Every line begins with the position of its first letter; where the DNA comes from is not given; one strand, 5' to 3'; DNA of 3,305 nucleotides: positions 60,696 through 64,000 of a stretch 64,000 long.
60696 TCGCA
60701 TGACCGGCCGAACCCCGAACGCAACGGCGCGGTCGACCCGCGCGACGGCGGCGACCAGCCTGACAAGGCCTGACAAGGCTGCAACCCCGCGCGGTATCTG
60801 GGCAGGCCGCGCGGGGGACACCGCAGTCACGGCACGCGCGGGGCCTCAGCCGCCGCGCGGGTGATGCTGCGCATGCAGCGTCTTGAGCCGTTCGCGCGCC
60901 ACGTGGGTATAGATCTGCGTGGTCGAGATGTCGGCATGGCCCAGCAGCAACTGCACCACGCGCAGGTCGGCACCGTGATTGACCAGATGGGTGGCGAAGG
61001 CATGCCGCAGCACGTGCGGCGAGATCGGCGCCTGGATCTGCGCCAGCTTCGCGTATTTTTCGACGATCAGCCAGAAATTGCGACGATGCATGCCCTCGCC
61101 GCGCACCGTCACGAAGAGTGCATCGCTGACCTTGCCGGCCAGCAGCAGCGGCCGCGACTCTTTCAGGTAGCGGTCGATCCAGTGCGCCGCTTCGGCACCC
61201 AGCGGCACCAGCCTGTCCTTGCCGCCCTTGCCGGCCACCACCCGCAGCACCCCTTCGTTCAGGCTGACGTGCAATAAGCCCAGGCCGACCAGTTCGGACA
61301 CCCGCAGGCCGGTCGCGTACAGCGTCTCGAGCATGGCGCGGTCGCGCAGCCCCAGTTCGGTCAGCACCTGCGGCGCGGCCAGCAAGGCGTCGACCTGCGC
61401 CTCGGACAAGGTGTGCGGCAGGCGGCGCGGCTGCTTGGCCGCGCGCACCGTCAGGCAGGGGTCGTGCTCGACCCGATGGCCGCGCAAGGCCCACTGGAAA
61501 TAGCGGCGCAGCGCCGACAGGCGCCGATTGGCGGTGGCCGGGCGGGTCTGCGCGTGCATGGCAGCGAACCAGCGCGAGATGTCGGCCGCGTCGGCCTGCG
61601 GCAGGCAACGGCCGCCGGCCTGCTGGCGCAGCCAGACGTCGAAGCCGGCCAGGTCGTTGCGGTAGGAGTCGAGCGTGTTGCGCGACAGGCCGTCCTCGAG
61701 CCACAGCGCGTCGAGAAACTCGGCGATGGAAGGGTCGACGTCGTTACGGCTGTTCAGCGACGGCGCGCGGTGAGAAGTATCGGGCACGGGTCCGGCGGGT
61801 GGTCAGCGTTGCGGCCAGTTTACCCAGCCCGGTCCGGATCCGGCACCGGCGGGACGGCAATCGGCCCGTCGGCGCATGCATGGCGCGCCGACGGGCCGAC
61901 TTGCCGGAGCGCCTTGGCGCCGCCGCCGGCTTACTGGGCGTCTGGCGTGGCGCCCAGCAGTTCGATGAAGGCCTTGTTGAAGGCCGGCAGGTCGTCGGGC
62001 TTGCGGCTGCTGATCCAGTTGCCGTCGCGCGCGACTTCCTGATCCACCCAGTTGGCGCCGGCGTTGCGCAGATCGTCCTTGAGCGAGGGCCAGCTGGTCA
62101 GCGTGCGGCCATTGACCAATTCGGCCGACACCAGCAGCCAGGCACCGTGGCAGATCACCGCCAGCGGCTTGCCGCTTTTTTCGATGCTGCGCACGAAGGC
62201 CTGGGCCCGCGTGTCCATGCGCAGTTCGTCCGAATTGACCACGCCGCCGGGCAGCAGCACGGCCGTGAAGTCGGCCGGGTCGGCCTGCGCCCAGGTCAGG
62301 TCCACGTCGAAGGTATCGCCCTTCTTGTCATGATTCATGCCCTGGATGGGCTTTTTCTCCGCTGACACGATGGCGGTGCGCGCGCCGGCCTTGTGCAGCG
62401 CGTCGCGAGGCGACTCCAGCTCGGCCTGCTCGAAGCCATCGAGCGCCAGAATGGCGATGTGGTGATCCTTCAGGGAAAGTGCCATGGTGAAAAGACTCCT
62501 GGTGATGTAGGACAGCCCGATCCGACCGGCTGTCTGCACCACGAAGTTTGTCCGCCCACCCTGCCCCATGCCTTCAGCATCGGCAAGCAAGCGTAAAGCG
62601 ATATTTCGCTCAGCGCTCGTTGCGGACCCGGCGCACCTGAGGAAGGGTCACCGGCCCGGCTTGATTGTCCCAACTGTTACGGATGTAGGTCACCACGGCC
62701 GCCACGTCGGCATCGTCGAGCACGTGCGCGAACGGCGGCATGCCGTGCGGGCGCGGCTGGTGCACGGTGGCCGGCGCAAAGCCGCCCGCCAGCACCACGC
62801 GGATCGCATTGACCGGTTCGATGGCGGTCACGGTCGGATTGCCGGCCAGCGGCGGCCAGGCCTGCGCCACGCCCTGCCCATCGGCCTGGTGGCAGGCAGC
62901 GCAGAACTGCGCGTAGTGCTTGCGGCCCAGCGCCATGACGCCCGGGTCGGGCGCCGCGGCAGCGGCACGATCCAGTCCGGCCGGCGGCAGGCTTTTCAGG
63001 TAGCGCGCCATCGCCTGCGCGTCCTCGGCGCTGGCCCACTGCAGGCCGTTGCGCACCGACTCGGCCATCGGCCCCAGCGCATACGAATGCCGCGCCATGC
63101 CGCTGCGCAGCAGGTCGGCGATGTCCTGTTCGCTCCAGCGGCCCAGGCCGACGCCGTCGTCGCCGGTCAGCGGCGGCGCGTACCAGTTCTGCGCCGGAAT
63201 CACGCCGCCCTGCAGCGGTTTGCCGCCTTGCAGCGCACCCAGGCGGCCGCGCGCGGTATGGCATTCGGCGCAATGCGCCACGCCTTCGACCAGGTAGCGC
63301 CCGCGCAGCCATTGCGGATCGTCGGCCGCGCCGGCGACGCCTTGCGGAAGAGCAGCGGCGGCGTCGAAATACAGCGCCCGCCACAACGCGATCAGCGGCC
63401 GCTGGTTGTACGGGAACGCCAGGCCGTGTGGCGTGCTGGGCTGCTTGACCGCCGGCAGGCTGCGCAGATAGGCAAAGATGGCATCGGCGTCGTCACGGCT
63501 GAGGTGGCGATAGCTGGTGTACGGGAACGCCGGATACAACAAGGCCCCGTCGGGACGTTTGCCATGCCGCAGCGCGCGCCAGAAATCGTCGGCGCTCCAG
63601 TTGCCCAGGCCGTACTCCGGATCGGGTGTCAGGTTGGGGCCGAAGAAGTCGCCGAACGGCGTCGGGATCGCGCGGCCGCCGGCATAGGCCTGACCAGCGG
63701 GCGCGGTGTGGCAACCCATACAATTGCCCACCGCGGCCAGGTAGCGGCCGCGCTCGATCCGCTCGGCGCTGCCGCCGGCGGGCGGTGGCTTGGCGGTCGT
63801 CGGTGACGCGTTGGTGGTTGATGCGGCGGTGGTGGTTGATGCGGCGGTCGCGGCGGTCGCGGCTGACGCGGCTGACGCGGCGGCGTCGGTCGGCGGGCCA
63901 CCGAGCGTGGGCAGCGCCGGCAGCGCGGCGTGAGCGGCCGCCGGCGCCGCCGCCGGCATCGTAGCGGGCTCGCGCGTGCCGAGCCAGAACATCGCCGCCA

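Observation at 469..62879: Complete strand switch of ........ (KOPS-like) octamers around 33.5 kb: the window spans the replication terminus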

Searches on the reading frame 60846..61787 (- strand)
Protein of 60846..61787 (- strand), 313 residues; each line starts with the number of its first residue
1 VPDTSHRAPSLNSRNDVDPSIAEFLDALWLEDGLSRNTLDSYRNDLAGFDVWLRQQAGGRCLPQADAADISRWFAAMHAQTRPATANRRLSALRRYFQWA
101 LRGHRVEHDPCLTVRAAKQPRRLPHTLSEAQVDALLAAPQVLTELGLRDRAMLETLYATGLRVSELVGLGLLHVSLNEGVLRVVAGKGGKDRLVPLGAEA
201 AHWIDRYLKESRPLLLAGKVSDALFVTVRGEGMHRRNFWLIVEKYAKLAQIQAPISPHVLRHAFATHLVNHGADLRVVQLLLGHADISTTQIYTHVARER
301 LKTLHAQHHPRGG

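Call 31: search_protein_families(library=pfam, proteins=[window:60846-61787:-])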
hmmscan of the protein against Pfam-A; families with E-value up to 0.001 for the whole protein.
window:60846-61787:- (313 aa): 2 families
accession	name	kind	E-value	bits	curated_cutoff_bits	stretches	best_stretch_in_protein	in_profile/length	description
PF00589.27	Phage_integrase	-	1.6e-49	168.4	27.1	1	126-299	2-171/172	Phage integrase family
PF02899.23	Phage_int_SAM_1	-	1.8e-19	70.2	22.3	1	21-102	1-81/83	Phage integrase, N-terminal SAM-like domain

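Call 32: search_protein_families(library=ncbifam, proteins=[window:60846-61787:-])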
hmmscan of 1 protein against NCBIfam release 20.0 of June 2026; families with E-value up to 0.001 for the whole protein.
window:60846-61787:- (313 aa): 11 families
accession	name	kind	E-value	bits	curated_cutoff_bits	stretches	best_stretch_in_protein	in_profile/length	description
NF001399.0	PRK00283.1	subfamily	1.1e-119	399.2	279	1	18-312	6-299/300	tyrosine recombinase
TIGR02225.1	recomb_XerD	equivalog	3e-110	368.1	329.6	1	23-311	2-289/290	site-specific tyrosine recombinase XerD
TIGR02224.1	recomb_XerC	equivalog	1.2e-90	303.9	335.15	1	23-311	2-292/295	tyrosine recombinase XerC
NF002331.0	PRK01287.1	subfamily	4.2e-66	223.4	371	1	83-310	97-326/365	site-specific tyrosine recombinase XerC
NF040815.2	recomb_XerA_Arch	equivalog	4.5e-60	203.4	220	1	23-303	2-261/263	site-specific tyrosine recombinase/integron integrase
TIGR02249.1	integrase_gron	subfamily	1.1e-34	120.2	265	2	236-299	240-303/315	integron integrase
NF003462.0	PRK05084.1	equivalog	5.6e-28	97.7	267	1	148-302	196-350/360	tyrosine recombinase XerS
NF011946.0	PRK15417.1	equivalog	3.5e-20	72.4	435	2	227-298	246-317/337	integron integrase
NF007371.0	PRK09871.1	subfamily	1.1e-19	70.7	222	1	128-304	8-182/198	tyrosine-type DNA invertase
NF007370.0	PRK09870.1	subfamily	1.2e-14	54.4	221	1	127-304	13-187/200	tyrosine-type DNA invertase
NF040693.1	recomb_GmtY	equivalog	9.1e-05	21.9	340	1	255-299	391-435/441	gamma-mobile-trio recombinase GmtY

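Call 33: search_solved_structures(query=window:60846-61787:-, show_alignments=1)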
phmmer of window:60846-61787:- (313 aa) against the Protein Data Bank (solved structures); distinct sequences matched with E-value up to 0.001: 15.
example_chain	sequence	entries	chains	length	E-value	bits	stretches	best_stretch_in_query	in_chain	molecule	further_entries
1a0p_A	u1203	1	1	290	1e-86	294.5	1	21-305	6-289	SITE-SPECIFIC RECOMBINASE XERD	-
5dcf_A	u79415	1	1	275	4.7e-70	239.8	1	126-313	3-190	Tyrosine recombinase XerD,DNA translocase FtsK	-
9i5v_14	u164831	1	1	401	4.6e-38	134.7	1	15-311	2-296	Ribosome-associated translation inhibitor RaiA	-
4a8e_A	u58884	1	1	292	8.5e-37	130.6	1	18-303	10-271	PROBABLE TYROSINE RECOMBINASE XERC-LIKE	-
5hxy_A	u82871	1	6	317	9.5e-31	110.7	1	113-311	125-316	Tyrosine recombinase XerA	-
2a3v_A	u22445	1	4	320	3.1e-20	76.2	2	238-297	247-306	site-specific recombinase IntI4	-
5jjv_A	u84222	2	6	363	9.6e-16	61.4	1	123-302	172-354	Tyrosine recombinase XerH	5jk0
5vfz_A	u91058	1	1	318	1.5e-11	47.7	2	247-300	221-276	Gp33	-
5c6k_A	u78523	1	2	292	2.6e-08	37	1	256-313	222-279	Integrase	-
6emy_A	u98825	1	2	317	7.7e-08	35.5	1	191-297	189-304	Int protein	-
6en0_A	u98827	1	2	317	8.1e-08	35.4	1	191-297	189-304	Int protein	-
6emz_A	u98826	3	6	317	2e-07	34.2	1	192-297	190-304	Int protein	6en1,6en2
5dor_A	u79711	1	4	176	3.9e-07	33.2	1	256-313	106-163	Integrase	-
1aih_A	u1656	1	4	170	1.6e-06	31.1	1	238-303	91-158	HP1 INTEGRASE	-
3nkh_A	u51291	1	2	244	4.5e-06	29.7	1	224-302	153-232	Integrase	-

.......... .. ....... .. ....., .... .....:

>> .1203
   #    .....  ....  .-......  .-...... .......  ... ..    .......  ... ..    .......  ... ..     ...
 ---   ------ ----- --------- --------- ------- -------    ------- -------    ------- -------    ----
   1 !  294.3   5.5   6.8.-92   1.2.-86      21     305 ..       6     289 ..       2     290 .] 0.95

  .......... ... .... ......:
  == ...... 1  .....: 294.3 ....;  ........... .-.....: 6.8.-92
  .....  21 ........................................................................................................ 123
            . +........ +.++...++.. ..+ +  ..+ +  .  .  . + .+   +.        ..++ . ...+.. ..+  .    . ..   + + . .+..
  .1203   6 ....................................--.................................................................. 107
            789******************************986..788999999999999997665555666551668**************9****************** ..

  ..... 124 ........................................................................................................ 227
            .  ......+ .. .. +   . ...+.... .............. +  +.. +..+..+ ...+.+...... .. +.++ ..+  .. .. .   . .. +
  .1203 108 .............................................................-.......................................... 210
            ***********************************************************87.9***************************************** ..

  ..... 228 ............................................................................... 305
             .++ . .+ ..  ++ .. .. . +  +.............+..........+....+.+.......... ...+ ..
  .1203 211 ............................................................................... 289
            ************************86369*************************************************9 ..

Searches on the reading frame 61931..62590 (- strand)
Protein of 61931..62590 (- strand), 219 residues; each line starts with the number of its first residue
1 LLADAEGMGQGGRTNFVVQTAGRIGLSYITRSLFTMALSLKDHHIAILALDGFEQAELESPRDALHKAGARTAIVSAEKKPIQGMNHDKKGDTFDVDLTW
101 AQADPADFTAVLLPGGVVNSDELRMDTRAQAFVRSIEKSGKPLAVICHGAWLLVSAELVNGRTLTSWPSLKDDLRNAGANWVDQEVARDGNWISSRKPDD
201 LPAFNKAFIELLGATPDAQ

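Call 31: search_protein_families(library=pfam, proteins=[window:61931-62590:-])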
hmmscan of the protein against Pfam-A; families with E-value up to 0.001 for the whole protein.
window:61931-62590:- (219 aa): 1 family
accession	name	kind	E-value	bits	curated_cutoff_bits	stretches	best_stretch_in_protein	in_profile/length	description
PF01965.30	DJ-1_PfpI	-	1.8e-49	168.1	26.6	1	44-210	2-164/165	DJ-1/PfpI family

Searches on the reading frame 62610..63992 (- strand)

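Call 31: search_protein_families(library=pfam, proteins=[window:62610-63992:-])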
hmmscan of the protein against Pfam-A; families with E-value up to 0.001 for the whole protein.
window:62610-63992:- (460 aa): 2 families
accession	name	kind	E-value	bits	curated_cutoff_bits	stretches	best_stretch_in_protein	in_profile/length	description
PF00034.26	Cytochrom_C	-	2.1e-33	115.9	21.3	3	354-441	2-90/90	Cytochrome c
PF13442.11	Cytochrome_CBB3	-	2e-22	79.7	27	2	354-437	4-68/68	Cytochrome C oxidase, cbb3-type, subunit III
